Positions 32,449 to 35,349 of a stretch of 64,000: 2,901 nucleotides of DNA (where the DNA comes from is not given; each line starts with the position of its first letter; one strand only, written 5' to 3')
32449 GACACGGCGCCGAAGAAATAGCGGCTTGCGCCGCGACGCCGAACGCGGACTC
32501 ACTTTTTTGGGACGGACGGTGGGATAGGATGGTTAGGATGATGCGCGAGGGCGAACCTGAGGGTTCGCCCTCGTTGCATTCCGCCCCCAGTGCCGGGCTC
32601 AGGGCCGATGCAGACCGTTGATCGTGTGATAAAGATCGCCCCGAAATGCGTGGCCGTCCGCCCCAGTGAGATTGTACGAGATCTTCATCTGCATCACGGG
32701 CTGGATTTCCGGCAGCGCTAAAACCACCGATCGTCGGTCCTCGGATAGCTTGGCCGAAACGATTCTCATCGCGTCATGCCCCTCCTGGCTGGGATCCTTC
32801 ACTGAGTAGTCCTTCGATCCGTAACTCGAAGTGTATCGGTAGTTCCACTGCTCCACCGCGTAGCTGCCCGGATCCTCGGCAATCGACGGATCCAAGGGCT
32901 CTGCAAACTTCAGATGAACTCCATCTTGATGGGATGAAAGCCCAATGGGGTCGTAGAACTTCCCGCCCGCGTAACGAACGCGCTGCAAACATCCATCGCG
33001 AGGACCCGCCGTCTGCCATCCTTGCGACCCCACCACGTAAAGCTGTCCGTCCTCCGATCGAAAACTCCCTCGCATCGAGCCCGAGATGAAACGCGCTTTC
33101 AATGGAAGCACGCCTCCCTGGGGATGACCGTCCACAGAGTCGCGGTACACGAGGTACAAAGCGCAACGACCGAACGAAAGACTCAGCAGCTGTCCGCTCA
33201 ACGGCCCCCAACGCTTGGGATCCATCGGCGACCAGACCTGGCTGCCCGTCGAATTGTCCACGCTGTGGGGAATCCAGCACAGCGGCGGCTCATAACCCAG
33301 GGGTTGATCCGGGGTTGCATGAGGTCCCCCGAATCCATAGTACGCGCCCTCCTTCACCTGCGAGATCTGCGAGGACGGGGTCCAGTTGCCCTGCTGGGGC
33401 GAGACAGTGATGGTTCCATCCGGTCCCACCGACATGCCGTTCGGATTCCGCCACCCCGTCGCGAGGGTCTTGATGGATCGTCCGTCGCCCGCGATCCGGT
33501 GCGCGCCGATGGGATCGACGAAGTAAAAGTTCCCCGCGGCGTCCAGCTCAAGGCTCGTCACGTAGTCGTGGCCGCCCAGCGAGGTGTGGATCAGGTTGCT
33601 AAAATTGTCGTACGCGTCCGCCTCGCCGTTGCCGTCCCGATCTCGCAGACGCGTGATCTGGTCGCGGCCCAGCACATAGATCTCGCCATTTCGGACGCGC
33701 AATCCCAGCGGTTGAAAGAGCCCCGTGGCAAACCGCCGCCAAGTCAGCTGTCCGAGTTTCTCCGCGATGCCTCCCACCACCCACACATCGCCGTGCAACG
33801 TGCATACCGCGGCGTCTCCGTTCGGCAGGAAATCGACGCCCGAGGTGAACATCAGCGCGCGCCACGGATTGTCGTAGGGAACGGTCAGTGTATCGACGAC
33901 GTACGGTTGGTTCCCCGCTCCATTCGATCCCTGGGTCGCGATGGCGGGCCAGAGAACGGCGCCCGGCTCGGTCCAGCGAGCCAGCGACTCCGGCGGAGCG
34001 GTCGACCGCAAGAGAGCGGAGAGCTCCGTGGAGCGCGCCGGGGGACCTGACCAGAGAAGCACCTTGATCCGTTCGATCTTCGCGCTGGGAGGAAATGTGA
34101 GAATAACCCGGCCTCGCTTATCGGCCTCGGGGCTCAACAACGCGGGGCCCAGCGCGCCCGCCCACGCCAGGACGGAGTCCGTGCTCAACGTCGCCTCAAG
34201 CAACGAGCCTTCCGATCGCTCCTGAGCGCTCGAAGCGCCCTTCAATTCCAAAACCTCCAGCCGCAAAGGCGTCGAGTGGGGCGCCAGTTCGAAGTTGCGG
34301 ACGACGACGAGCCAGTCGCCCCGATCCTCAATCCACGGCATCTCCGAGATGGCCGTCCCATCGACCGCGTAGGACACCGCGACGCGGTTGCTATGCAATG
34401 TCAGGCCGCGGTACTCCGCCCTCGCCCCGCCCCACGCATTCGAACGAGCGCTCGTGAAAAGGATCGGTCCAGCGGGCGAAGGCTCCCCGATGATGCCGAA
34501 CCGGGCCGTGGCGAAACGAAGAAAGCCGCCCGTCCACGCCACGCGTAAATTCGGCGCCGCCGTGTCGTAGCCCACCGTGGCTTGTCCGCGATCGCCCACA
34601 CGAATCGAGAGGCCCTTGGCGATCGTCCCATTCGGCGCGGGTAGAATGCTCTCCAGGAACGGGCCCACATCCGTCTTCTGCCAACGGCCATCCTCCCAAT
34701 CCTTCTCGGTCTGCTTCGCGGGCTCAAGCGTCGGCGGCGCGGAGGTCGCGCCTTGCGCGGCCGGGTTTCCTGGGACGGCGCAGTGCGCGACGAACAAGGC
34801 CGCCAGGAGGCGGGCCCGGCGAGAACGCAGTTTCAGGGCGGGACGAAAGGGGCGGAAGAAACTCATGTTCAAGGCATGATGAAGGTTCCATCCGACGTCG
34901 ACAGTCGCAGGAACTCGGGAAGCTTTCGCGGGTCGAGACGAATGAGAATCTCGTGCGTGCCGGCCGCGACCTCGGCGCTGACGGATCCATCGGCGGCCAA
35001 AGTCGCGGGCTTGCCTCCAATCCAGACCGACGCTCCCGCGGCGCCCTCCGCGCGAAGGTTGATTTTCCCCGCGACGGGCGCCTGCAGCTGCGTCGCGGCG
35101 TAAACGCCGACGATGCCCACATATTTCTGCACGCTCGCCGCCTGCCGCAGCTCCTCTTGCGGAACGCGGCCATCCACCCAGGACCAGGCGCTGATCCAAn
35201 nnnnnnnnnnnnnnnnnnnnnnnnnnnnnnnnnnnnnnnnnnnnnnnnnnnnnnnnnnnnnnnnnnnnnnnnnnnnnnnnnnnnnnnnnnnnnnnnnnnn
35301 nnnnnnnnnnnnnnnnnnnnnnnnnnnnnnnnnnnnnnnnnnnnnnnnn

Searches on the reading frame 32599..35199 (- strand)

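Call 29: search_protein_families(library=pfam, proteins=[window:32599-35199:-], max_evalue=0.001)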
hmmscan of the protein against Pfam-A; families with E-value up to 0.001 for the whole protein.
window:32599-35199:- (866 aa): 1 family
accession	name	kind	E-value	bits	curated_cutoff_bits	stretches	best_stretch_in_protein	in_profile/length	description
PF20601.3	DUF6797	-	1.1e-10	42.6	24.9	1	210-286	2-96/96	Domain of unknown function (DUF6797)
